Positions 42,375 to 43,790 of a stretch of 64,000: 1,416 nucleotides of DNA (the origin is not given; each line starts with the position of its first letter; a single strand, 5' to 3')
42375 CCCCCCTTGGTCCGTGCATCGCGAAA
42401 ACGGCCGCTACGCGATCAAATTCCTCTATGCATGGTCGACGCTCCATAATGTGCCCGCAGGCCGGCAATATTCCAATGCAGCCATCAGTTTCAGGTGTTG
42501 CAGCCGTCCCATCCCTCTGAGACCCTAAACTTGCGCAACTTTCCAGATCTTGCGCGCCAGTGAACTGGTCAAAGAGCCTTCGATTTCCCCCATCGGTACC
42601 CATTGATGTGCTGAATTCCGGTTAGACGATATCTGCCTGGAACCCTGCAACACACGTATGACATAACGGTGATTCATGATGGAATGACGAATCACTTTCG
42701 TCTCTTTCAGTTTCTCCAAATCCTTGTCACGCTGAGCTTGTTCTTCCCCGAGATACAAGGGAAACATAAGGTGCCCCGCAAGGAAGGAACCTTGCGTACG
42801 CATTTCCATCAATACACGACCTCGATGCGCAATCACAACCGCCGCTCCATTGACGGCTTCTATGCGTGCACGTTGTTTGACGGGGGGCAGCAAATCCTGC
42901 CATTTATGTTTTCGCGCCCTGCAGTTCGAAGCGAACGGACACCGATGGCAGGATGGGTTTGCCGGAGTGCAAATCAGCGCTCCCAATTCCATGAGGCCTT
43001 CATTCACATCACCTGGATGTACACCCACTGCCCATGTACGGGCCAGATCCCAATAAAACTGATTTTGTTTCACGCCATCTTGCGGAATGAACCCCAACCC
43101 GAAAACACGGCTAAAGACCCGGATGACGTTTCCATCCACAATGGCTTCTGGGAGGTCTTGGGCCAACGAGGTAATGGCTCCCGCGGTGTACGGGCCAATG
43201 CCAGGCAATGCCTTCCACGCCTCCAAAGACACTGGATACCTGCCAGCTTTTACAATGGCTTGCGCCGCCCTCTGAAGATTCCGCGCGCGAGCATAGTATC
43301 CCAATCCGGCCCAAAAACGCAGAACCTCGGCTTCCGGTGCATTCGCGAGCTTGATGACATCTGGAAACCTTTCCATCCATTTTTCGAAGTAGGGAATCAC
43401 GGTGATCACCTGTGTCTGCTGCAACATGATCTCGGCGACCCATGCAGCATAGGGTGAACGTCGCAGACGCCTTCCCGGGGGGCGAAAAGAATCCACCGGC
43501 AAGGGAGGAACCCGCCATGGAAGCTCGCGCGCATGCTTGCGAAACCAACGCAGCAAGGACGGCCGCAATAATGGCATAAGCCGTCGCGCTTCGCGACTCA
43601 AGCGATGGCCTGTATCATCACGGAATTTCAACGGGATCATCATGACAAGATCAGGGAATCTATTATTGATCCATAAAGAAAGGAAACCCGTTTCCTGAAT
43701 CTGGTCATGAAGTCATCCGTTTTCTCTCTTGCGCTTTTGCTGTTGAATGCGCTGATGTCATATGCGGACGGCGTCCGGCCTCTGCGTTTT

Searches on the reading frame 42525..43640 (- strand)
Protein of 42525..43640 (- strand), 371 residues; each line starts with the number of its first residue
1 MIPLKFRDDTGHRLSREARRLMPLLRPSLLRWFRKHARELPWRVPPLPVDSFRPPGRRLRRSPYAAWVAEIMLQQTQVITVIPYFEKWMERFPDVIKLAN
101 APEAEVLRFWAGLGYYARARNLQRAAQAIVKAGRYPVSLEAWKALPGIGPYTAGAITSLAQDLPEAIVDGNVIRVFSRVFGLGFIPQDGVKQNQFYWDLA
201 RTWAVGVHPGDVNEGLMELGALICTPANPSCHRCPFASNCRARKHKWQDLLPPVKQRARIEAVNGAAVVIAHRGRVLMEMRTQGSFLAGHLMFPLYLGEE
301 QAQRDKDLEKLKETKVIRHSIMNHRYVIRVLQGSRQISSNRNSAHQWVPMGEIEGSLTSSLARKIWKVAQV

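Call 69: search_protein_families(library=pfam, proteins=[window:42525-43640:-], max_evalue=0.00001)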
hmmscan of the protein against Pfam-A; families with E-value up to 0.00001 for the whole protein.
window:42525-43640:- (371 aa): 3 families
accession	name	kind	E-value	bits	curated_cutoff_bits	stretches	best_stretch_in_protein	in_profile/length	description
PF00730.31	HhH-GPD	-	3.1e-20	72.9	26.2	1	68-183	1-90/108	HhH-GPD superfamily base excision DNA repair protein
PF00633.29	HHH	-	4.5e-06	26.7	24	1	135-158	6-29/30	Helix-hairpin-helix motif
PF14815.12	NUDIX_4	-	6.4e-06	26.4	35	1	267-367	3-112/113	NUDIX domain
